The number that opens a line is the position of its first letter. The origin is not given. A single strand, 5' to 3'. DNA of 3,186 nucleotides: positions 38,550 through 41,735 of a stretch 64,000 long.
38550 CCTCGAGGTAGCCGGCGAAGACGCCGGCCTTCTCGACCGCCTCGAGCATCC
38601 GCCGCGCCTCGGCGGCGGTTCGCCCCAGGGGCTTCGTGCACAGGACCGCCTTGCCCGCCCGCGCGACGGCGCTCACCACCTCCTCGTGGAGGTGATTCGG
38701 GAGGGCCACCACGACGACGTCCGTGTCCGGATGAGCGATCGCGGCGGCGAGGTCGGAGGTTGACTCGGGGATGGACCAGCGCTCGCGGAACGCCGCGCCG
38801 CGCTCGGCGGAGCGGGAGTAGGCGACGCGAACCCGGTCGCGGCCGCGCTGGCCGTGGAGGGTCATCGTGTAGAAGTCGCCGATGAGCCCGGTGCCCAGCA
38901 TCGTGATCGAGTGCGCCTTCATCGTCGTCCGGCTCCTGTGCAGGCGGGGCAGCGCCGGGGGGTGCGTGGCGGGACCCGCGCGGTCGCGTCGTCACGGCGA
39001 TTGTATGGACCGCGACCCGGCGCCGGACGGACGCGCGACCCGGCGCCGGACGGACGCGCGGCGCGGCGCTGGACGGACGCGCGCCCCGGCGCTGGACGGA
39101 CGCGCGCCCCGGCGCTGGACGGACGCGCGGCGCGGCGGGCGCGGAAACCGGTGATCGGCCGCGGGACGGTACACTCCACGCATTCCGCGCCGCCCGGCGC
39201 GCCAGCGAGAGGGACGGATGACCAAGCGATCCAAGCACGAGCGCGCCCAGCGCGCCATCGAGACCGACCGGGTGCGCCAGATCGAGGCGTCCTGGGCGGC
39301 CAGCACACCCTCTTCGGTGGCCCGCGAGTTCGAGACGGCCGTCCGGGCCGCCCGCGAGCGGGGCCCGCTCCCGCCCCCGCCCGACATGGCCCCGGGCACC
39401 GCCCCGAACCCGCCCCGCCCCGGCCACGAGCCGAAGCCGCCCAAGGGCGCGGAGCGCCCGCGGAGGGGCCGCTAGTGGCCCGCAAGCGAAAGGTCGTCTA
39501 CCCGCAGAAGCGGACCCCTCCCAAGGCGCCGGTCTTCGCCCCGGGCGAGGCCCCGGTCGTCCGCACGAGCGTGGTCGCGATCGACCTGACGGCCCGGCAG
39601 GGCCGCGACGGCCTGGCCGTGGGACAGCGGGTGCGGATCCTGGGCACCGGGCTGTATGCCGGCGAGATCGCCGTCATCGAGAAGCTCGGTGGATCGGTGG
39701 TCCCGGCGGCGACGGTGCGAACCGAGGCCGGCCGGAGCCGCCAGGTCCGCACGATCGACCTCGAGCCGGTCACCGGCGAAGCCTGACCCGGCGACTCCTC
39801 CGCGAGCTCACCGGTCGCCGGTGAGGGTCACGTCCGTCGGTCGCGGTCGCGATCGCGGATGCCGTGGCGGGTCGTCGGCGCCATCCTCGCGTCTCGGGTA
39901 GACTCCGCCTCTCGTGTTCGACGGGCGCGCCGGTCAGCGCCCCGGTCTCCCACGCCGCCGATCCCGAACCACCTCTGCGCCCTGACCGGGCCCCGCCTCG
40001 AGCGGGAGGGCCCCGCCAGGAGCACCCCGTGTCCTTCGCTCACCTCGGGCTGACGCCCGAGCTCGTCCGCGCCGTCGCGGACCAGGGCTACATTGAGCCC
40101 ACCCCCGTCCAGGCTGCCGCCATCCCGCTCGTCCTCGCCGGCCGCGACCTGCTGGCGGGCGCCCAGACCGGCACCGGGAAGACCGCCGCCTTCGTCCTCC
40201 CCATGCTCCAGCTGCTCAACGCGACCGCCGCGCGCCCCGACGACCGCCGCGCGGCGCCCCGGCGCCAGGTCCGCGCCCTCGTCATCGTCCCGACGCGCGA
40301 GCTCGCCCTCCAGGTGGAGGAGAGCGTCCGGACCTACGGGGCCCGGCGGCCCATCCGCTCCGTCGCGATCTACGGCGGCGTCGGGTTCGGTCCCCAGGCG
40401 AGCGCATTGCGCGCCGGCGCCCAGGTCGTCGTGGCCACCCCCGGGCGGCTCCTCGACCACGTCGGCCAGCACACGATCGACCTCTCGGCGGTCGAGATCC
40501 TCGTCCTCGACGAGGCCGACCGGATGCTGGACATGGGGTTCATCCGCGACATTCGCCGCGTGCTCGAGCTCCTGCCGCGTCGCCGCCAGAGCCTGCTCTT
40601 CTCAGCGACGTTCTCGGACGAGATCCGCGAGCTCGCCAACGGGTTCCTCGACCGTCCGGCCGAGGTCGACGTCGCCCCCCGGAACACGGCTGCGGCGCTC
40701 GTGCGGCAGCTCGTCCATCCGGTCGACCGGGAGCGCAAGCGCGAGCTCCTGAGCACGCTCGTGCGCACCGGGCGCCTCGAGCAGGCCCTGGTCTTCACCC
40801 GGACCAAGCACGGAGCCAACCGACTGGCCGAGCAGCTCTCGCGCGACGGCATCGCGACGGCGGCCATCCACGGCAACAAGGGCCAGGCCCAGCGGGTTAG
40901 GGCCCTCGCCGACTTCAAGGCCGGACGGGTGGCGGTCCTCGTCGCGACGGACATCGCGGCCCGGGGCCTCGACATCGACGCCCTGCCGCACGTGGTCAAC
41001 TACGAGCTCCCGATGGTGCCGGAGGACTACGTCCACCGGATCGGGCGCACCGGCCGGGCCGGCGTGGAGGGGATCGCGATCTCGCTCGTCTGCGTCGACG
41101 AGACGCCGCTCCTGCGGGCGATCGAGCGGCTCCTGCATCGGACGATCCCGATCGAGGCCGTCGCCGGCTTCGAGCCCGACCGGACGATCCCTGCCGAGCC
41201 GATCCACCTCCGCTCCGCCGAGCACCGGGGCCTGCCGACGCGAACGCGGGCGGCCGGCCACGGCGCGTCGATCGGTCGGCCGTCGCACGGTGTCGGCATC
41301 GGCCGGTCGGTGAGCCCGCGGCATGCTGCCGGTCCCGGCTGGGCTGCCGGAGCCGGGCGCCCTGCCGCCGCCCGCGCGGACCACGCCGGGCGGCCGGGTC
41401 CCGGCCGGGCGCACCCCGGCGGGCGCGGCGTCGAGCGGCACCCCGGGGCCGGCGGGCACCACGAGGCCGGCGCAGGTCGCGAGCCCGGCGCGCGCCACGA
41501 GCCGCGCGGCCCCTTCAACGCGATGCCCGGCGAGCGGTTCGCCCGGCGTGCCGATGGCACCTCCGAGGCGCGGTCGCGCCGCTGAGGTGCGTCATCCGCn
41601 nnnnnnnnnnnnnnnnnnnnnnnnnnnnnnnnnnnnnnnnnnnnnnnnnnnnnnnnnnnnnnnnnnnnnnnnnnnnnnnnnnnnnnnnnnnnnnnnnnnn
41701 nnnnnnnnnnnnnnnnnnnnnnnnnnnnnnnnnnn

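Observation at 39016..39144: Five tandem 23-bp repeats in a divergent promoter region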

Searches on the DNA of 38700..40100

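Call 38: search_rna_families(source=window, start=38700, end=40100, threshold=evalue, max_evalue=1)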
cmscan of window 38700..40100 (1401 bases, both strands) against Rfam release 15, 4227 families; matches with E-value up to 1: 0.
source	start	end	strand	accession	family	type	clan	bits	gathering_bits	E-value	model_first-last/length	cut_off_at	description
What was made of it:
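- Tried and rejected: Known RNA families: none within 38700-40100 (call 38).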

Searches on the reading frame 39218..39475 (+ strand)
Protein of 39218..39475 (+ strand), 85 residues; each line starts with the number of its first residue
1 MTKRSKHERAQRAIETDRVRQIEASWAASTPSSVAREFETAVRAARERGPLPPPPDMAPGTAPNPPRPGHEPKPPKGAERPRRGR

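Call 8: search_protein_families(library=pfam, proteins=[window:39218-39475:+], max_evalue=0.01)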
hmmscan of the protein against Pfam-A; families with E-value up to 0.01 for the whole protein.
window:39218-39475:+ (85 aa): 0 families

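Call 11: find_encoding_contigs(protein=window:39218-39475:+, flank=3000, max_places=10)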
Protein window:39218-39475:+ (85 aa): no gene with exactly this product is on record in the collection.

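Call 22: find_related_loci(query=window:39218-39475:+, collection=metagenome_contigs, flank=2500)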
Query window:39218-39475:+ (85 aa) in metagenome_contigs; peptide patterns used: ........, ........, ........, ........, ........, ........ (x = any residue, [..] = any of these).
600 stretches matched a pattern (row limit reached: there are more); 25 encode a relative of the query (tblastn E <= 1e-3); 25 distinct loci.
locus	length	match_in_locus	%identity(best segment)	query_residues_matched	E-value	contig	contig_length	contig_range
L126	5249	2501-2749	82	1-83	2e-41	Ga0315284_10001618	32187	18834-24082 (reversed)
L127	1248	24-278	81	1-85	2e-42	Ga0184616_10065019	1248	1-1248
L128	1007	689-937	80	1-83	3e-41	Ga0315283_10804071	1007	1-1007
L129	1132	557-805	61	1-83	5e-28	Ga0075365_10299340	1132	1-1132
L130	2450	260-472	83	1-71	3e-27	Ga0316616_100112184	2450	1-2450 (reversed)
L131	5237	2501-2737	65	1-79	6e-27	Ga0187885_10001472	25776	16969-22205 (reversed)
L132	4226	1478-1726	65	1-83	7e-25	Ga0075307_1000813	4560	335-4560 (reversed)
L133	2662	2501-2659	79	1-53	1e-24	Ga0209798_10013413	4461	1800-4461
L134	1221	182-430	59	1-83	2e-24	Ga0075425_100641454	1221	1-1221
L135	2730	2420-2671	60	1-85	1e-21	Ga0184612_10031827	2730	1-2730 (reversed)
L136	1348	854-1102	52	1-84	2e-21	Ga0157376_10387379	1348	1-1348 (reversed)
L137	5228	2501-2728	70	1-76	1e-20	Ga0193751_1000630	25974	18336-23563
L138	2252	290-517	61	1-76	1e-20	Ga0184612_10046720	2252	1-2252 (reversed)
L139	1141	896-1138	65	1-81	2e-19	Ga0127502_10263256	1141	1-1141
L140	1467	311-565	67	1-85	4e-19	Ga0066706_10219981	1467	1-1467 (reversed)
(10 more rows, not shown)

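Call 42: search_protein_families(library=pfam, proteins=[window:39218-39472:+], max_evalue=0.1)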
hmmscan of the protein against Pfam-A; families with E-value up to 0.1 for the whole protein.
seq(85 aa): 1 family
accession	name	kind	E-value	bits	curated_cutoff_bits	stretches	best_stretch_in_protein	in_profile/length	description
PF22618.1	RskA_N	-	0.019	15.5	27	1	19-47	18-45/48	Anti-sigma-K factor RskA, N-terminal domain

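Call 55: search_protein_families(library=ncbifam, proteins=[window:39218-39472:+], max_evalue=0.01)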
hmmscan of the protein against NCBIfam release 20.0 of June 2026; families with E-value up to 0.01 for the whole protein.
seq(85 aa): 0 families

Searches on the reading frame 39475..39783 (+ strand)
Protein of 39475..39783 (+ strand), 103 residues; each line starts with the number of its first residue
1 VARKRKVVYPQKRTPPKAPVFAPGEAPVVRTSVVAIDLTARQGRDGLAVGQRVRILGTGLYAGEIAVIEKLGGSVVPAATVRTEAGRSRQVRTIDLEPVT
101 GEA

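Call 37: find_encoding_contigs(protein=window:39475-39783:+, flank=2500, max_places=10)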
Protein seq(103 aa) (103 aa): no gene with exactly this product is on record in the collection.

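Call 42: search_protein_families(library=pfam, proteins=[window:39475-39783:+], max_evalue=0.1)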
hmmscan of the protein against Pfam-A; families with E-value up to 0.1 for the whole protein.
seq(103 aa): 0 families

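Call 55: search_protein_families(library=ncbifam, proteins=[window:39475-39783:+], max_evalue=0.01)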
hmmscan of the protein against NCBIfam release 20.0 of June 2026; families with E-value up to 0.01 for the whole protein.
seq(103 aa): 0 families

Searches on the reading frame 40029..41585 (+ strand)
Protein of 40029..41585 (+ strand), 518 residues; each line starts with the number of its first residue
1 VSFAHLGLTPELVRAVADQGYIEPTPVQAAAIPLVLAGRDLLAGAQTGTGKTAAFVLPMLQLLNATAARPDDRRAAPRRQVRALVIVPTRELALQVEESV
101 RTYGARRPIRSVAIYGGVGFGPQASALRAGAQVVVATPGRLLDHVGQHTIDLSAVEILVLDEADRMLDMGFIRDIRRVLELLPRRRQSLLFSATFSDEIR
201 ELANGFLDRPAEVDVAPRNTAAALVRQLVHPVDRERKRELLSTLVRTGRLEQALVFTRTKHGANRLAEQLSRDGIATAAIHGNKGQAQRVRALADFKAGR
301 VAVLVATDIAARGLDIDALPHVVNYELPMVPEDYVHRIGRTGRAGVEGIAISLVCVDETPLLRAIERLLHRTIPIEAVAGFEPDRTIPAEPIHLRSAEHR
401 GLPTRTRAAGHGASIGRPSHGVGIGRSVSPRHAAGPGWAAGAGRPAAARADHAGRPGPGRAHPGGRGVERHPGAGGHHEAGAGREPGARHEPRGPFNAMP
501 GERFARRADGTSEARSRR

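Call 42: search_protein_families(library=pfam, proteins=[window:40029-41585:+], max_evalue=0.1)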
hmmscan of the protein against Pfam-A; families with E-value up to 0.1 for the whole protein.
window:40029-41585:+ (518 aa): 5 families
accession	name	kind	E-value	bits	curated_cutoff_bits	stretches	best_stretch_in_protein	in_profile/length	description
PF00270.35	DEAD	-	1.7e-46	158.4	26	1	25-201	1-166/167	DEAD/DEAH box helicase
PF00271.37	Helicase_C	-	1.1e-28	100.1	23.5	1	237-345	2-110/110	Helicase conserved C-terminal domain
PF04851.21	ResIII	-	8.1e-06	26.3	22.5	1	26-196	6-163/164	Type III restriction enzyme, res subunit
PF13401.12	AAA_22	-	0.0039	18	27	1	46-186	13-113/130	AAA domain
PF13245.12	AAA_19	-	0.032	14.8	25.1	0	240-294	31-72/134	AAA domain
